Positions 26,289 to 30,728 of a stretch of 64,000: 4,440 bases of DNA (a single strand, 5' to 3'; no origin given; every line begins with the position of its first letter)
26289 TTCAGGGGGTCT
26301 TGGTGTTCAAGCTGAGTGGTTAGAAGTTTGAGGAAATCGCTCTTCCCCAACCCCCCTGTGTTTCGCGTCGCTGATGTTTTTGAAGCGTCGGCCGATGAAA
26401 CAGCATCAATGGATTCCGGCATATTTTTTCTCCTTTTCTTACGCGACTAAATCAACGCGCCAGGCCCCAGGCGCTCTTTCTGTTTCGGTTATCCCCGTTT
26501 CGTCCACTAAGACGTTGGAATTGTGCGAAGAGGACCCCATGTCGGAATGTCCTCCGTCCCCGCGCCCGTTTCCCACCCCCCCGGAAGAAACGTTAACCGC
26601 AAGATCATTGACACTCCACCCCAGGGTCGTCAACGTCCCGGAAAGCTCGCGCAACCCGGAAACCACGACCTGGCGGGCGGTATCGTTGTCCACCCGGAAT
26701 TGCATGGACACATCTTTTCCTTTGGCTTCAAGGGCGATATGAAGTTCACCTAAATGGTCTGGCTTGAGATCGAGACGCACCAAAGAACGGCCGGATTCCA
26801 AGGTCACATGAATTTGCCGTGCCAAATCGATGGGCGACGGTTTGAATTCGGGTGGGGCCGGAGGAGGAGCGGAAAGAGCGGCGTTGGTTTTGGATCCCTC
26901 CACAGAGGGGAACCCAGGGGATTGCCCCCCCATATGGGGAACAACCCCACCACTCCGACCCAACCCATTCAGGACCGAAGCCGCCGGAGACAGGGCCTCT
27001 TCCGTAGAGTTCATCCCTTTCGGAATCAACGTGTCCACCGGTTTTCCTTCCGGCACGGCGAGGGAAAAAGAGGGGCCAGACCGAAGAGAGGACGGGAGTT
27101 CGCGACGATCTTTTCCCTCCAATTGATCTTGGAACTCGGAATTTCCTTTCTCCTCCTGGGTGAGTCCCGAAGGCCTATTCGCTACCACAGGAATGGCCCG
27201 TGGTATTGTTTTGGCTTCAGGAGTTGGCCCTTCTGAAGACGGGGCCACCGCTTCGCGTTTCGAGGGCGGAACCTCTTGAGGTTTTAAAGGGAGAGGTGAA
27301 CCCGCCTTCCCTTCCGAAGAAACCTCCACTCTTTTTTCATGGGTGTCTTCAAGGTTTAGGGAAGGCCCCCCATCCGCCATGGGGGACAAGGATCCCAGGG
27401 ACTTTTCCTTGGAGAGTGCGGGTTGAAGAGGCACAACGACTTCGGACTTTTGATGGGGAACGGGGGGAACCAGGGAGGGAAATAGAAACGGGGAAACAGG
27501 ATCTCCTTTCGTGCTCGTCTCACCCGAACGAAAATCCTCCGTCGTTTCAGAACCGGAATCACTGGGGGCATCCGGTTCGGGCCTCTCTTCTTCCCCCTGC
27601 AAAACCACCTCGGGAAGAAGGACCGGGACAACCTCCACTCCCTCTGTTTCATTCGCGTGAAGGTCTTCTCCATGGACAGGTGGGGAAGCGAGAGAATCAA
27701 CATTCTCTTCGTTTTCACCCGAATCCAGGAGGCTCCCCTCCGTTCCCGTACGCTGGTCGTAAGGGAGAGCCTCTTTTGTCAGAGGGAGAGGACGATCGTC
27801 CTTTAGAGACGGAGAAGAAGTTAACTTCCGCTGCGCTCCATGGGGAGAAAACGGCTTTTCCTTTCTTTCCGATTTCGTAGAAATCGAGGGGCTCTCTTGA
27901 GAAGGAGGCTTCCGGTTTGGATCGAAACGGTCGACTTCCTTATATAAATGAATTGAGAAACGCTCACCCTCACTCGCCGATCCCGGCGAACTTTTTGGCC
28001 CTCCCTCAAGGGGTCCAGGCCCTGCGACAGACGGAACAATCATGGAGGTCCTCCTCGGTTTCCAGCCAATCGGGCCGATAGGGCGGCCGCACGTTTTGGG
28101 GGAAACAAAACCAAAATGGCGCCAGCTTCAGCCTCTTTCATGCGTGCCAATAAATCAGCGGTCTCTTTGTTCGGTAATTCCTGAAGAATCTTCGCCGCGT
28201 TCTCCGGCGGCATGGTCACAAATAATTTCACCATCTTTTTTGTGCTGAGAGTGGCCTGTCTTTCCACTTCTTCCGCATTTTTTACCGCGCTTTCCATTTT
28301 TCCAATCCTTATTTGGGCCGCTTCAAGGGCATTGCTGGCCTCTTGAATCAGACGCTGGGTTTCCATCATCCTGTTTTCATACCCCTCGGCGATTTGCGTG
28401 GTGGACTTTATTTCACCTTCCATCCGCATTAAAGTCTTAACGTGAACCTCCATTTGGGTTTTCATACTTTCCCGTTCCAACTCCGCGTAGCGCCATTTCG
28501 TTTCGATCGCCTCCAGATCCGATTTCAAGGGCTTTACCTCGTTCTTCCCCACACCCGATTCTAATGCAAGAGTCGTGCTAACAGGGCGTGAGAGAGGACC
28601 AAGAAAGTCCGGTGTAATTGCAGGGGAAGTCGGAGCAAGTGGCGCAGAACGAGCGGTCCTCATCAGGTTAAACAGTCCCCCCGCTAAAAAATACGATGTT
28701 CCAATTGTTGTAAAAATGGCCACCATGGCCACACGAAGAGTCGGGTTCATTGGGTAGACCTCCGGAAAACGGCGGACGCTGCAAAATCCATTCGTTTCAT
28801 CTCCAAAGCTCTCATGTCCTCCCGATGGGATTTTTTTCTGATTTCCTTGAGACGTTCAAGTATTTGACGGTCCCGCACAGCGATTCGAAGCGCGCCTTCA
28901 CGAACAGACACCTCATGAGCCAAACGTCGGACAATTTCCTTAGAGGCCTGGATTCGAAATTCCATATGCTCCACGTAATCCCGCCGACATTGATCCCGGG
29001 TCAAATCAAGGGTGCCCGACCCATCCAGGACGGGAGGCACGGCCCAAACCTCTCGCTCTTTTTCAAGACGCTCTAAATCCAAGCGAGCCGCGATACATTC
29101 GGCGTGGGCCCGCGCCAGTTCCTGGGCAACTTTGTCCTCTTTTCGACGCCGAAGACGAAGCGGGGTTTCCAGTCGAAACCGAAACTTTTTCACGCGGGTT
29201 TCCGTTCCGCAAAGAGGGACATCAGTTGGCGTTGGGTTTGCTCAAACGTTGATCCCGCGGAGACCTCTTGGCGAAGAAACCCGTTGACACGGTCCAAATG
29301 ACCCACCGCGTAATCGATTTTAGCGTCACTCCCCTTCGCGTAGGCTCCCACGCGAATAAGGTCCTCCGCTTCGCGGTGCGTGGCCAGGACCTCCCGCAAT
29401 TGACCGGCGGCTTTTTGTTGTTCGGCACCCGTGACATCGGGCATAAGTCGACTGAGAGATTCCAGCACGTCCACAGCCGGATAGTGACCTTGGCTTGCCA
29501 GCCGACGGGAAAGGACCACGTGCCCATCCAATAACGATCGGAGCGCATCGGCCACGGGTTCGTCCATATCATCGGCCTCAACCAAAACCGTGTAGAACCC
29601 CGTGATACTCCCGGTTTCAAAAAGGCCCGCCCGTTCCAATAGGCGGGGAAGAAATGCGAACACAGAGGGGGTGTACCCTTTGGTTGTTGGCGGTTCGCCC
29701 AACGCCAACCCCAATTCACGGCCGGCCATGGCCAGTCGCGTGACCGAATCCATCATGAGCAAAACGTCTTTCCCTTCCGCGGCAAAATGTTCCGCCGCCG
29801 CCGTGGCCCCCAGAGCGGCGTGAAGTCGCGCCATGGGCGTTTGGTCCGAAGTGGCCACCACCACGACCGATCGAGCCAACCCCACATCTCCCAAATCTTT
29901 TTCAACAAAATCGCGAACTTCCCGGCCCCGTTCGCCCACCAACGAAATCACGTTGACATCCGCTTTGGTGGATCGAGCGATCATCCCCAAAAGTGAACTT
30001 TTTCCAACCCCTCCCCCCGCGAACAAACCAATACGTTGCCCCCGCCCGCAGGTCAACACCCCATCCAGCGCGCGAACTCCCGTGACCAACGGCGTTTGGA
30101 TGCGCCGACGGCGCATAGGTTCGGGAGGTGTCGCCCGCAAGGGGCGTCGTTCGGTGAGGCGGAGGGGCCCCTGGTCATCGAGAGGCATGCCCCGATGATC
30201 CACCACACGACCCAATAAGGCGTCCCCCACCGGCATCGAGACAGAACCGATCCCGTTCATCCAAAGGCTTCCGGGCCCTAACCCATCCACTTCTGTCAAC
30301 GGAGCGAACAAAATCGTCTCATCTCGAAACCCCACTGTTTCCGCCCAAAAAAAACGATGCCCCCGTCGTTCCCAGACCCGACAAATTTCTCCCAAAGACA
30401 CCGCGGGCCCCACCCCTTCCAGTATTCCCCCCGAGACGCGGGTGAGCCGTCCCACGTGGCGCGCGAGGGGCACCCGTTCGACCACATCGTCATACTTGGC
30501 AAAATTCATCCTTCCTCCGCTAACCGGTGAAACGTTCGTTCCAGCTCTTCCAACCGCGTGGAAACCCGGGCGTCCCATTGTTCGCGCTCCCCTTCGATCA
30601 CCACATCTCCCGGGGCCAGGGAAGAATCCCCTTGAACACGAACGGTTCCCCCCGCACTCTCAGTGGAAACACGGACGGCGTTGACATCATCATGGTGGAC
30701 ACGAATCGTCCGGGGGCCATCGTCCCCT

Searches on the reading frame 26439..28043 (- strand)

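Call 74: search_protein_families(library=pfam, proteins=[window:26439-28043:-], max_evalue=0.001)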
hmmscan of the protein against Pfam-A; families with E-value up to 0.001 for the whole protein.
window:26439-28043:- (534 aa): 1 family
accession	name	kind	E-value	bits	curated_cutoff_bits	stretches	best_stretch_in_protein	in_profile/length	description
PF02120.21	Flg_hook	-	1.1e-10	41.6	29.8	1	417-488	10-81/85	Flagellar hook-length control protein FliK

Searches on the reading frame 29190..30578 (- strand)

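Call 74: search_protein_families(library=pfam, proteins=[window:29190-30578:-], max_evalue=0.001)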
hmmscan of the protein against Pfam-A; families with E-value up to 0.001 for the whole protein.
window:29190-30578:- (462 aa): 2 families
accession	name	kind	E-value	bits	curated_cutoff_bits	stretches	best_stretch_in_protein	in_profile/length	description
PF00006.31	ATP-synt_ab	-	3.3e-83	278.9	29.5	1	167-376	1-213/213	ATP synthase alpha/beta family, nucleotide-binding domain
PF18269.6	T3SS_ATPase_C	-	9.4e-24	83.5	22.7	1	384-453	2-71/72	T3SS EscN ATPase C-terminal domain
